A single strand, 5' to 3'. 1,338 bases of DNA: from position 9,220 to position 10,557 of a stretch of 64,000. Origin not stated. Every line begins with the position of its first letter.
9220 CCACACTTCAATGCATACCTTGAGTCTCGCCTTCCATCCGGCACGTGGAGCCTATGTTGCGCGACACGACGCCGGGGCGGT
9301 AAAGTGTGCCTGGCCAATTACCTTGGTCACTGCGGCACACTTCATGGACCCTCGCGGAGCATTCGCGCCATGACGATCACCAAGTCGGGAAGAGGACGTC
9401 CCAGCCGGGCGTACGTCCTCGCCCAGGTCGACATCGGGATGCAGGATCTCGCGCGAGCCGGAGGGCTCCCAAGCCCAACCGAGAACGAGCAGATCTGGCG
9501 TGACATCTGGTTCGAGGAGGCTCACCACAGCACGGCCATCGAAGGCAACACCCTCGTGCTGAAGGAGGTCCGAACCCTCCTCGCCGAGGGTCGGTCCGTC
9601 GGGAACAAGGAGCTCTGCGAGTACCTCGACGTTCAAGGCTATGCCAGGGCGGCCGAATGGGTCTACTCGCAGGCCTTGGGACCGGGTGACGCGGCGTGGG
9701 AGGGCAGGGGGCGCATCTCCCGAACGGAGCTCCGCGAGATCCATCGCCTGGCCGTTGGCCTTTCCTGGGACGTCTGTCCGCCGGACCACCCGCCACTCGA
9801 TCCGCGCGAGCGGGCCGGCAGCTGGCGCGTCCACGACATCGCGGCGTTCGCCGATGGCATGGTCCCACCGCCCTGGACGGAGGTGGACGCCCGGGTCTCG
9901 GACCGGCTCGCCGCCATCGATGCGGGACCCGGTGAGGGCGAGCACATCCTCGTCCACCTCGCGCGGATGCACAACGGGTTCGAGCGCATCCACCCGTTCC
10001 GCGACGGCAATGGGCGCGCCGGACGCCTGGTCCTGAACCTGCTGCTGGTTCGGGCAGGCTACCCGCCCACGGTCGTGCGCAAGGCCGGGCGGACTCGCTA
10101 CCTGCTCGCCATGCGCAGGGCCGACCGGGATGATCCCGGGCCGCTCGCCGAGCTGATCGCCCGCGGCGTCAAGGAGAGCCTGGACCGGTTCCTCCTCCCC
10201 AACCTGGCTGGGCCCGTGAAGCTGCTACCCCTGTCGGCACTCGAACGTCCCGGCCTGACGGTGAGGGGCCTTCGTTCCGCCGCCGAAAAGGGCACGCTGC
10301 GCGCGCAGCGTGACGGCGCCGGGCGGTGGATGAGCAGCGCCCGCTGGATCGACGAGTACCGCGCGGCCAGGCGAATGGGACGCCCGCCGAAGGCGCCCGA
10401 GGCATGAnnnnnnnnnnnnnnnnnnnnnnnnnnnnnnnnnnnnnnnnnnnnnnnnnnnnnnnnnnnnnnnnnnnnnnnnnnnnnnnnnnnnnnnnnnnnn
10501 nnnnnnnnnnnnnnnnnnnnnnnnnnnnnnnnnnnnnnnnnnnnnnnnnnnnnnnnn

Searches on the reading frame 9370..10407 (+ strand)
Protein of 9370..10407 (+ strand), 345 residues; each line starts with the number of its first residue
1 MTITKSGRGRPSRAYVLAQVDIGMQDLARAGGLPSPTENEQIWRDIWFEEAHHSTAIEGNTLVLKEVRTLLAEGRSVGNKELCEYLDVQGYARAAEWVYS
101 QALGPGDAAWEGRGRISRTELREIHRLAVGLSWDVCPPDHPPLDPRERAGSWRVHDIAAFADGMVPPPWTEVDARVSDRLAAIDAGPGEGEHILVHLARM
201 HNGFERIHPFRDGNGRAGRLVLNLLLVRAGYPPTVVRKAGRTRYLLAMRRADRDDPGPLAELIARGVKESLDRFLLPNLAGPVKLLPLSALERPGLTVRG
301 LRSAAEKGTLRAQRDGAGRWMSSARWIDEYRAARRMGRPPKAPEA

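Call 5: search_protein_families(library=ncbifam, proteins=[window:9370-10407:+], max_evalue=0.01)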
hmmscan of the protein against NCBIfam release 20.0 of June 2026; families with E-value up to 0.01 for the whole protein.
window:9370-10407:+ (345 aa): 6 families
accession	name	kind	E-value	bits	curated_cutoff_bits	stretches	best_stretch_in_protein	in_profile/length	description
NF046030.1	ProtAdlyltaseSoFic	equivalog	3.4e-08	32.8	550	1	194-228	179-213/361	protein adenylyltransferase Fic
TIGR02613.1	mob_myst_B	hypoth_equivalog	4.5e-07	29.9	124.4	1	199-262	114-184/186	mobile mystery protein B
NF046029.1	ProtAdlyltaseNmFic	equivalog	9.4e-05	22.2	230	1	207-252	96-141/177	protein adenylyltransferase Fic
NF041381.1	XopAC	subfamily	0.00065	18.5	450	1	198-257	383-441/451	XopAC/AvrAC family type III secretion system effector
NF043028.1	T4SS_AnkX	equivalog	0.0051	15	1400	1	199-234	216-252/938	Dot/Icm T4SS effector AnkN/AnkX/LegA8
NF007672.0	PRK10347.1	equivalog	0.0053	16.5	181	1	194-232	121-159/200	putative adenosine monophosphate-protein transferase Fic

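Call 6: search_solved_structures(query=window:9370-10407:+, max_evalue=0.01, show_alignments=2)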
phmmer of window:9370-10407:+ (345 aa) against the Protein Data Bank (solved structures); distinct sequences matched with E-value up to 0.01: 29.
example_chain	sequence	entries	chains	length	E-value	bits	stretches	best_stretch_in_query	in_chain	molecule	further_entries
6i7g_A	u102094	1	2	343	1.1e-22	83.9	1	41-277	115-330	Adenosine monophosphate-protein transferase FICD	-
4u04_A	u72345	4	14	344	1.1e-22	83.9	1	41-277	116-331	Adenosine monophosphate-protein transferase FICD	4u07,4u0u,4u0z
6i7h_A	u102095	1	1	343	5.2e-22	81.6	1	41-277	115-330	Adenosine monophosphate-protein transferase FICD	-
6i7i_A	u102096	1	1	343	7.2e-22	81.2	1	41-277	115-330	Adenosine monophosphate-protein transferase FICD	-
4u0s_A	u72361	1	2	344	1e-21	80.7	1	41-277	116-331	Adenosine monophosphate-protein transferase FICD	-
6i7j_A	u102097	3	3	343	1.3e-21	80.3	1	41-277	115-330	Adenosine monophosphate-protein transferase FICD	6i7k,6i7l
9yz5_A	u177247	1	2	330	1.8e-21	79.9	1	41-276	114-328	Protein adenylyltransferase FICD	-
6zmd_B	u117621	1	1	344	3.2e-20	75.8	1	41-277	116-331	Protein adenylyltransferase FICD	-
7b7z_A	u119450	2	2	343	3.2e-20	75.7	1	41-277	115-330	Protein adenylyltransferase FICD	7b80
5jj6_A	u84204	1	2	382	5e-18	68.5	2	200-275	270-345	Adenosine monophosphate-protein transferase FICD homolog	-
5jj7_A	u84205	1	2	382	4.7e-17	65.3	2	200-275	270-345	Adenosine monophosphate-protein transferase FICD homolog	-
3cuc_A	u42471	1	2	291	2.1e-14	56.6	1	37-253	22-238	Protein of unknown function with a Fic domain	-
4rgl_A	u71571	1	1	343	2.3e-07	33.4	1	167-270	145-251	Filamentation induced by cAMP protein Fic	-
7cb8_A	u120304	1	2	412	5.7e-07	32.2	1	165-236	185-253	Fic-domain containing protein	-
7xux_A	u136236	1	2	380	1.2e-06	31.1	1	148-281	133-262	Fido domain-containing protein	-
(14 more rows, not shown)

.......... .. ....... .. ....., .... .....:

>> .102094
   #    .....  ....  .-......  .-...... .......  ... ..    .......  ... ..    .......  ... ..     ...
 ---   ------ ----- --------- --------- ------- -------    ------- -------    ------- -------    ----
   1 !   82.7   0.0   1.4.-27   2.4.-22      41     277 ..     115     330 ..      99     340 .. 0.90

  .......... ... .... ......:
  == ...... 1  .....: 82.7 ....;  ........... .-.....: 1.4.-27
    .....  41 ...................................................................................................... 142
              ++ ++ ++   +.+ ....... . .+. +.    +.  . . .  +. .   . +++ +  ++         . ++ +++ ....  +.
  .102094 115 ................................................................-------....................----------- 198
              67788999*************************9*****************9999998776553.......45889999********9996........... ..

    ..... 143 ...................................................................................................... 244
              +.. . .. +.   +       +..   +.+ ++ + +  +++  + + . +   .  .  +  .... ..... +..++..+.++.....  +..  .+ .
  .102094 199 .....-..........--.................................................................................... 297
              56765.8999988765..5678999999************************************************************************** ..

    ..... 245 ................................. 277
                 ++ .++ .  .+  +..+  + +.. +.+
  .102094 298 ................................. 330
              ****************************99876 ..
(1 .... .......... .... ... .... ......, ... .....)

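Call 8: find_homologous_proteins(query=window:9370-10407:+, max_evalue=1e-10)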
Query window:9370-10407:+ (345 aa): 3775 proteins with E <= 1e-10 among 8000 candidates; the best 120 are listed.
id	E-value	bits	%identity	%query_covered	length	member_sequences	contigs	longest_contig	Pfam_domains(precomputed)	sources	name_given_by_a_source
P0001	3.2e-226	768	99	100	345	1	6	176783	PF02661.24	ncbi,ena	-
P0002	8.9e-181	619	80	98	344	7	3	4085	PF02661.24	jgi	jgi:hypothetical protein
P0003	1.8e-177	608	78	99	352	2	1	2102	PF02661.24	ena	-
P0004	1.3e-176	605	78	99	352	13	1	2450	PF02661.24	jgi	-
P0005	1.4e-175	602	78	99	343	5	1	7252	PF02661.24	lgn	-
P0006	1.8e-175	601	78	99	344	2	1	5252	PF02661.24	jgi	jgi:hypothetical protein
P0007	5.1e-175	600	78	97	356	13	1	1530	PF02661.24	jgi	jgi:fido (protein-threonine AMPylation protein)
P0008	7.4e-175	599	77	100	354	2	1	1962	PF02661.24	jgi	-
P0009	6.6e-174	596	79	99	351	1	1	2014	PF02661.24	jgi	jgi:hypothetical protein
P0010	7.3e-174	596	77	99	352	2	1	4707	PF02661.24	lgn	-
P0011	1.5e-172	592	76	99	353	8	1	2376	PF02661.24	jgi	-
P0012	1.2e-169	582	76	98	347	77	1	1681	PF02661.24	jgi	jgi:fido (protein-threonine AMPylation protein)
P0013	1.2e-168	579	76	98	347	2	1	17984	PF02661.24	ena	-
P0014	1.5e-168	579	75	98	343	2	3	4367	PF02661.24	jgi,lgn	jgi:Fic family protein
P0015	4.0e-168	577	75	99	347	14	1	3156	PF02661.24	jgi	jgi:fido (protein-threonine AMPylation protein)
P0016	6.3e-166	570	74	98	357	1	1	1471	PF02661.24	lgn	-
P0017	2.2e-163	562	74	98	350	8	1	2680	PF02661.24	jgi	jgi:fido (protein-threonine AMPylation protein)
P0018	6.3e-163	560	72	99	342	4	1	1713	PF02661.24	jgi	jgi:fido (protein-threonine AMPylation protein)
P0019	5.0e-162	557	72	99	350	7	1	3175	PF02661.24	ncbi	-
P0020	6.9e-162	557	72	99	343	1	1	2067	PF02661.24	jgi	jgi:hypothetical protein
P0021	1.7e-160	552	71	98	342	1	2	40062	PF02661.24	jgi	jgi:fido (protein-threonine AMPylation protein)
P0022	1.8e-160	552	72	99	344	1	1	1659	PF02661.24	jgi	jgi:fido (protein-threonine AMPylation protein)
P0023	6.0e-160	550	72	98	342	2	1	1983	PF02661.24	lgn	-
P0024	7.6e-156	537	76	92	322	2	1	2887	PF02661.24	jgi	jgi:Fic family protein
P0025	8.8e-156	537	70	98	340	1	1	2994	PF02661.24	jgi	jgi:fido (protein-threonine AMPylation protein)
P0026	1.1e-154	533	70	99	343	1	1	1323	PF02661.24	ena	-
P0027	1.1e-154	533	70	99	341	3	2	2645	PF02661.24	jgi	jgi:Fic family protein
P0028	2.6e-154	532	75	93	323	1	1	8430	PF02661.24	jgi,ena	-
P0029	1.5e-153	529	70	99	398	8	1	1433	PF02661.24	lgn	-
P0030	2.8e-153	528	70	98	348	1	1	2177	PF02661.24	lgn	-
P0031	3.3e-152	525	70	99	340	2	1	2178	PF02661.24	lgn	-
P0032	5.5e-152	524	69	99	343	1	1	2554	PF02661.24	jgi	jgi:fido (protein-threonine AMPylation protein)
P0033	3.5e-151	521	69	99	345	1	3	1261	PF02661.24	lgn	-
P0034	5.8e-151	521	69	99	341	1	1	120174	PF02661.24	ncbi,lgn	-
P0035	7.3e-151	520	69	99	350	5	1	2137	PF02661.24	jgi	jgi:fido (protein-threonine AMPylation protein)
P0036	9.7e-151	520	72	92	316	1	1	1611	PF02661.24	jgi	-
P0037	1.0e-150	520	67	100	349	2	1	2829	PF02661.24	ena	-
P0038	1.5e-150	519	67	99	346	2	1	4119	PF02661.24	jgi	jgi:cell filamentation protein, protein adenylyltransferase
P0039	1.0e-149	517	68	100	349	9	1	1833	PF02661.24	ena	-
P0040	6.0e-148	511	68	99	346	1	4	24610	PF02661.24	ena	-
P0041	1.0e-146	507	71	92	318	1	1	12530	PF02661.24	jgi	jgi:Fic family protein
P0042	6.7e-146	504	66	100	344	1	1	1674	PF02661.24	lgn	-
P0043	1.0e-145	503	68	96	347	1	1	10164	PF02661.24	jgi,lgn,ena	-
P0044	3.7e-144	498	70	93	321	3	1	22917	PF02661.24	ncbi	ncbi:MAG: Fic family protein [Chloroflexota bacterium]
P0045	1.8e-142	493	70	92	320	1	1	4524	PF02661.24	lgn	-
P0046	4.5e-134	465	63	99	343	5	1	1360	PF02661.24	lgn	-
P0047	2.2e-133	463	63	99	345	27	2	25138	PF02661.24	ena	-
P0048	2.6e-133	463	62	99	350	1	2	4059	PF02661.24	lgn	-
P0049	3.7e-132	459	64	99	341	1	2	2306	PF02661.24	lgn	-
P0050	5.1e-132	458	62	99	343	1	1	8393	PF02661.24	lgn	-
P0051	8.4e-132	458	63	99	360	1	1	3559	PF02661.24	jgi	jgi:fido (protein-threonine AMPylation protein)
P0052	1.4e-131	457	62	96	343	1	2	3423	PF02661.24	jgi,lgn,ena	-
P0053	3.8e-131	456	61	98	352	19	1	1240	PF02661.24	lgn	-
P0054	5.6e-131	455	62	96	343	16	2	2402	PF02661.24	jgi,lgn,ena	-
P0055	7.3e-131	455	61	98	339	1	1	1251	PF02661.24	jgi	jgi:hypothetical protein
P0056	1.9e-130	453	61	99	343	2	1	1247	PF02661.24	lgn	-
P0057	2.6e-130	453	61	99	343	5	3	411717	PF02661.24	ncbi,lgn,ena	-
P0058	4.0e-130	452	61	99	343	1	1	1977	PF02661.24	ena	-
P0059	8.3e-130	451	63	98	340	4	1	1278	PF02661.24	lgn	-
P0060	9.3e-130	451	61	99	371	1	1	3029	PF02661.24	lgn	-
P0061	1.4e-129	450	59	99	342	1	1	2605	PF02661.24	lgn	-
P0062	5.2e-129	448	61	97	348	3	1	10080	PF02661.24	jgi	jgi:Fic family protein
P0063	1.1e-128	447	61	99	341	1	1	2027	PF02661.24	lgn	-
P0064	2.4e-128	446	63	97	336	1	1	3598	PF02661.24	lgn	-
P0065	4.5e-128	445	59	100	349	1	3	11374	PF02661.24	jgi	jgi:hypothetical protein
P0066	8.9e-128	444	61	98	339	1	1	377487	PF02661.24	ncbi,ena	-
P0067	9.5e-128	444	60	98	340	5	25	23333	PF02661.24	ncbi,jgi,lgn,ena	ncbi:MAG: Fic family protein [Candidatus Limnocylindrales bacterium]|jgi:hypothetical protein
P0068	1.9e-127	443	61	98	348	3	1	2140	PF02661.24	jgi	jgi:Fic family protein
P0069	2.9e-127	443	60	99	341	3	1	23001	PF02661.24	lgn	-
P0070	4.0e-127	442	60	99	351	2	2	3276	PF02661.24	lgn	-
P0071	4.7e-127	442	62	99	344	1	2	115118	PF02661.24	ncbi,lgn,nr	ncbi:MAG: Fic family protein [Chloroflexi bacterium]|nr:Fic family protein [Chloroflexota bacterium]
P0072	5.5e-127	442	62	98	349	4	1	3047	PF02661.24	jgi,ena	-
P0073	3.6e-126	439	61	96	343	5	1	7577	PF02661.24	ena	-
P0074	4.4e-126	439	61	98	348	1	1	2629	PF02661.24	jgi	jgi:Fic family protein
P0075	7.0e-126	438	60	98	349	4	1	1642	PF02661.24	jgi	jgi:hypothetical protein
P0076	8.7e-126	438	60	99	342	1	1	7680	PF02661.24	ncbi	-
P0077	3.0e-125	436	61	99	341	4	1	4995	PF02661.24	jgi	jgi:hypothetical protein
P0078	7.3e-125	435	60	96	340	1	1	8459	PF02661.24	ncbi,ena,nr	ncbi:MAG TPA: Fic family protein [Candidatus Sulfotelmatobacter sp.]|nr:Fic family protein [Candidat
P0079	1.5e-123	431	59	96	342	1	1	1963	PF02661.24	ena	-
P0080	3.5e-123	429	78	69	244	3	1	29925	PF02661.24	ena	-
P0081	7.2e-122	425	62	92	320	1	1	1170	PF02661.24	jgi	jgi:hypothetical protein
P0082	1.1e-120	421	58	98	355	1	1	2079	PF02661.24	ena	-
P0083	1.8e-120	420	61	97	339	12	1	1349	PF02661.24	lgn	-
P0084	2.7e-120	420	61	92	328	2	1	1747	PF02661.24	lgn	-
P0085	4.0e-119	416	60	97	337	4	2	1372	PF02661.24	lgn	-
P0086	1.2e-118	414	59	99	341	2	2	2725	PF02661.24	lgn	-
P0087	1.8e-118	414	60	95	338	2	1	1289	PF02661.24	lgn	-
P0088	2.4e-118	413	59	99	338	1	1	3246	PF02661.24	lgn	-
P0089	2.8e-118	413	59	98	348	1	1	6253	PF02661.24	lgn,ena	-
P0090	1.1e-117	411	60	97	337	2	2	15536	PF02661.24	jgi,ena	-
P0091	1.0e-116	408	60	98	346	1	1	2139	PF02661.24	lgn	-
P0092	1.3e-116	408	60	97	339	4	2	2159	PF02661.24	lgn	-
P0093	2.3e-115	404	58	98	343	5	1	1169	PF02661.24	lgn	-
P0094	6.3e-115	402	58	97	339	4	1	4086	PF02661.24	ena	-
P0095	8.4e-115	402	57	99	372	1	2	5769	PF02661.24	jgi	jgi:hypothetical protein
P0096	9.2e-115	402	59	96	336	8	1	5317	PF02661.24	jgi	jgi:fido (protein-threonine AMPylation protein)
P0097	1.1e-114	401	58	99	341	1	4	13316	PF02661.24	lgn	-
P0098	1.5e-114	401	58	97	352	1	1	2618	PF02661.24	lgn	-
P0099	3.3e-114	400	58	95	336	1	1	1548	PF02661.24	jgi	jgi:fido (protein-threonine AMPylation protein)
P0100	3.8e-114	400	58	96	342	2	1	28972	PF02661.24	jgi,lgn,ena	-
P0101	5.9e-114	399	58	95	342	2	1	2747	PF02661.24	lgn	-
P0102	6.1e-114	399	58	97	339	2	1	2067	PF02661.24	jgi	-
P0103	6.8e-114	399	59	98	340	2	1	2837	PF02661.24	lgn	-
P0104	7.0e-114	399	58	95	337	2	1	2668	PF02661.24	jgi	-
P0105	7.6e-114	399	59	98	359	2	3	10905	PF02661.24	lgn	-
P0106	7.6e-114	399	57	95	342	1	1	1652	PF02661.24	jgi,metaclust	metaclust:\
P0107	1.4e-113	398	58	98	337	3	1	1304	PF02661.24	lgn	-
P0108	1.4e-113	398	58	97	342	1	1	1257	PF02661.24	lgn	-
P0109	1.4e-113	398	59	95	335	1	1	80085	PF02661.24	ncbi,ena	-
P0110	1.7e-113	397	58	96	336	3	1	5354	PF02661.24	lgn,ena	-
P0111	3.1e-113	397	57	99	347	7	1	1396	PF02661.24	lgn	-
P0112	6.6e-113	396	57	96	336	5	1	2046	PF02661.24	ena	-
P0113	8.2e-113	395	58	96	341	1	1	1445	PF02661.24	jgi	-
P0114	1.5e-112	394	57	97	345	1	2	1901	PF02661.24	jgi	-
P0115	3.5e-112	393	57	98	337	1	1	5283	PF02661.24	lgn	-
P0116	4.0e-112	393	58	98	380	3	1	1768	PF02661.24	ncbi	-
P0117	4.7e-112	393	57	96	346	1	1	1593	PF02661.24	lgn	-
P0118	5.4e-112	393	58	96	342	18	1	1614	PF02661.24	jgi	jgi:fido (protein-threonine AMPylation protein)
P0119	1.4e-111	391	57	99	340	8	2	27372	PF02661.24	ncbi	-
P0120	1.5e-111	391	56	98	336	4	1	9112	PF02661.24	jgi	-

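Call 10: find_related_loci(query=A1, collection=genome_contigs, flank=6000)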
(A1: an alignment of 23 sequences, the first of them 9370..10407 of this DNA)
Query A1 (345 aa) in genome_contigs; peptide patterns used: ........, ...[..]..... (x = any residue, [..] = any of these).
600 stretches matched a pattern (row limit reached: there are more); 472 encode a relative of the query (tblastn E <= 1e-3); the best 80 are kept; 80 distinct loci.
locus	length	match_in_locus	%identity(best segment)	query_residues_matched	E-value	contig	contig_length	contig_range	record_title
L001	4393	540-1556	72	1-341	1e-168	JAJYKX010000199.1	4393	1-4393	MAG: Chloroflexi bacterium isolate DBS2-1.bin55 NODE_42049_length_4393_cov_7.593765, whole genome shotgun sequence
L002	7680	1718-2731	60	1-342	7e-129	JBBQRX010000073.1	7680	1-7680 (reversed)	MAG: Candidatus Limnocylindrales bacterium isolate Co_metawrap_1715 Cmw_1715_k141_12940755_length_7680_cov_26.9862, whol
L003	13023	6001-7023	52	6-344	1e-102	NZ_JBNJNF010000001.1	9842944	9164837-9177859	Microbispora sp. CA-102843 MDNA_WGS_260_1, whole genome shotgun sequence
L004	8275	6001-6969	52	9-331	8e-103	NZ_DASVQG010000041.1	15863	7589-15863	MAG: Jatrophihabitans sp. isolate SMAG_U3202 k141_270816, whole genome shotgun sequence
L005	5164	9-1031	49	1-342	4e-102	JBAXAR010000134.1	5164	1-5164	MAG: Actinomycetes bacterium isolate ELA146 MAG146_134, whole genome shotgun sequence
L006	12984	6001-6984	54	4-334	1e-100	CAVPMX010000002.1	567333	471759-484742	MAG: uncultured Actinomycetes bacterium isolate MFD09964.bin.2.241 genome assembly, contig: contig_17783, whole genome s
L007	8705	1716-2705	52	3-334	1e-100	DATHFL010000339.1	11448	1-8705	MAG TPA_asm: Solirubrobacterales bacterium isolate SMAG_U12446 k141_107711, whole genome shotgun sequence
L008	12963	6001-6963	54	10-334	4e-100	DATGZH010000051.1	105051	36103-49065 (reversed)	MAG TPA_asm: Acidimicrobiales bacterium isolate SMAG_U10658 k141_160399, whole genome shotgun sequence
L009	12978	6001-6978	51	7-334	6e-100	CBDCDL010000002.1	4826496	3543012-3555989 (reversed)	MAG: Spirochaetia bacterium isolate 978a6f5d-7542-411a-95a3-dd801879e222 genome assembly, contig: contig_2, whole genome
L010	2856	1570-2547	52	1-330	6e-103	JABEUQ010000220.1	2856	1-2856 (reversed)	MAG: Acidimicrobiaceae bacterium isolate MAG 8 k99_2519349, whole genome shotgun sequence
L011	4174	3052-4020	52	9-335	2e-100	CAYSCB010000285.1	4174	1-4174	MAG TPA_asm: uncultured Aquihabitans sp. isolate binchicken_co74_74 genome assembly, contig: NODE_44956_length_4174_cov_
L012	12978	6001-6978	52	7-334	5e-99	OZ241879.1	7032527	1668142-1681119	MAG: Spirochaetia bacterium isolate 33422d00-efb0-4b49-bd16-f937cda21374 genome assembly, chromosome: 1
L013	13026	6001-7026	53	2-340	2e-98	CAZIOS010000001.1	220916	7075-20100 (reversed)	MAG TPA_asm: uncultured Conexibacteraceae bacterium isolate binchicken_co54_410 genome assembly, contig: NODE_27_length_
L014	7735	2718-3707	50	2-334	4e-98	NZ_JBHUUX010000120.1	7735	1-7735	Promicromonospora sp. NPDC057138 NPDC057138_T17_B12.ctg-0120, whole genome shotgun sequence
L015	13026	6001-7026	52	7-345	4e-98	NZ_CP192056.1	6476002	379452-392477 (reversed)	Sphaerimonospora sp. CA-214678 chromosome, complete genome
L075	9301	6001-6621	30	44-258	7e-26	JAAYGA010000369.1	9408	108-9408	MAG: Pseudomonadaceae bacterium isolate AS09scLD_149 387391_AS09, whole genome shotgun sequence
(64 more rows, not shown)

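Call 12: find_encoding_contigs(protein=P0001, flank=8000, max_places=6)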
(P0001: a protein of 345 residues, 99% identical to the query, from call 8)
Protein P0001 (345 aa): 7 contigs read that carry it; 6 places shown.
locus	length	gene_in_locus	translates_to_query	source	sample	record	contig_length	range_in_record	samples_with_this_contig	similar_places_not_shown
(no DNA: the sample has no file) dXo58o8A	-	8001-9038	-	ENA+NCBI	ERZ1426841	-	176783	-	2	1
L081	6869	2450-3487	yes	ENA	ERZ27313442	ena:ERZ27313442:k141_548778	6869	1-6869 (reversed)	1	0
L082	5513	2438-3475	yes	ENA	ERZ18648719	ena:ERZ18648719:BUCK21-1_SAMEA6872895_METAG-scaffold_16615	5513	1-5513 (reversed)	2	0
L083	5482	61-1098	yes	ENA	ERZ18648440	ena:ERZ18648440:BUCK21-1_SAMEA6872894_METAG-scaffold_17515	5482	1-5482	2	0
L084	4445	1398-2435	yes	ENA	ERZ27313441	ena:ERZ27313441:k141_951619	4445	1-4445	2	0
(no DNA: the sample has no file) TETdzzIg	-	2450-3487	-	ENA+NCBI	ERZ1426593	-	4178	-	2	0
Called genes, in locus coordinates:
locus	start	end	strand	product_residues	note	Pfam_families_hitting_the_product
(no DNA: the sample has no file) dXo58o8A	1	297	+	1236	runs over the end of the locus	PF00211:Guanylate_cyc (weak), PF13191:AAA_16, PF17874:TPR_MalT (faint), PF07719:TPR_2 (faint), PF13424:TPR_12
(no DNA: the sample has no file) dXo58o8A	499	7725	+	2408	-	PF04862:DUF642, PF16640:Big_3_5 (faint)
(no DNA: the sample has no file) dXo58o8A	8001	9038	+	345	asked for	PF02661:Fic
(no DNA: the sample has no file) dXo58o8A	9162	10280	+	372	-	PF00211:Guanylate_cyc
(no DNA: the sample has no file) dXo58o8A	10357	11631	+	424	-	-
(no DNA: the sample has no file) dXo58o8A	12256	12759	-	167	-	PF13380:CoA_binding_2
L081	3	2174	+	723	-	?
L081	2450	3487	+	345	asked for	PF02661:Fic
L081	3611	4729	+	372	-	PF00211:Guanylate_cyc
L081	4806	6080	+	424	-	-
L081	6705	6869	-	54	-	?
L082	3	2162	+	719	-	?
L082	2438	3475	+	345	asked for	PF02661:Fic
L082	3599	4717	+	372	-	PF00211:Guanylate_cyc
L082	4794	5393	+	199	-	-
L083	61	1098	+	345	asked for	PF02661:Fic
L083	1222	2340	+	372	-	PF00211:Guanylate_cyc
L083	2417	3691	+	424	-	-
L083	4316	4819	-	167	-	PF13380:CoA_binding_2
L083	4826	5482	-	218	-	?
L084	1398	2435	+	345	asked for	PF02661:Fic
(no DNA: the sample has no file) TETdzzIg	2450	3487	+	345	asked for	PF02661:Fic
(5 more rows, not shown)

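Call 13: find_encoding_contigs(protein=P0013, flank=6000, max_places=3)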
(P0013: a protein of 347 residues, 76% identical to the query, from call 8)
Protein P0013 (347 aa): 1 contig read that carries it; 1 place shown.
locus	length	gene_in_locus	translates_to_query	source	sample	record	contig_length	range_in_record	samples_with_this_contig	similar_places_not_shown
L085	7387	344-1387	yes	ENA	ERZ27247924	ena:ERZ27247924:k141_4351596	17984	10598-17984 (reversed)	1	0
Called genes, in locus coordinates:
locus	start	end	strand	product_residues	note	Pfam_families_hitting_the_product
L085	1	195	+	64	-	?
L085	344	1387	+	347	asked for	PF02661:Fic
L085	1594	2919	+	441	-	PF13701:DDE_Tnp_1_4, PF01609:DDE_Tnp_1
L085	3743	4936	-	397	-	PF00890:FAD_binding_2 (faint), PF01266:DAO, PF12831:FAD_oxidored (faint), PF13450:NAD_binding_8 (faint)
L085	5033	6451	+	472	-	PF01637:ATPase_2, PF13173:AAA_14 (weak), PF13401:AAA_22 (weak), PF03008:DUF234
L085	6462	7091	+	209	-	PF02311:AraC_binding (faint), PF01381:HTH_3, PF13560:HTH_31, PF07883:Cupin_2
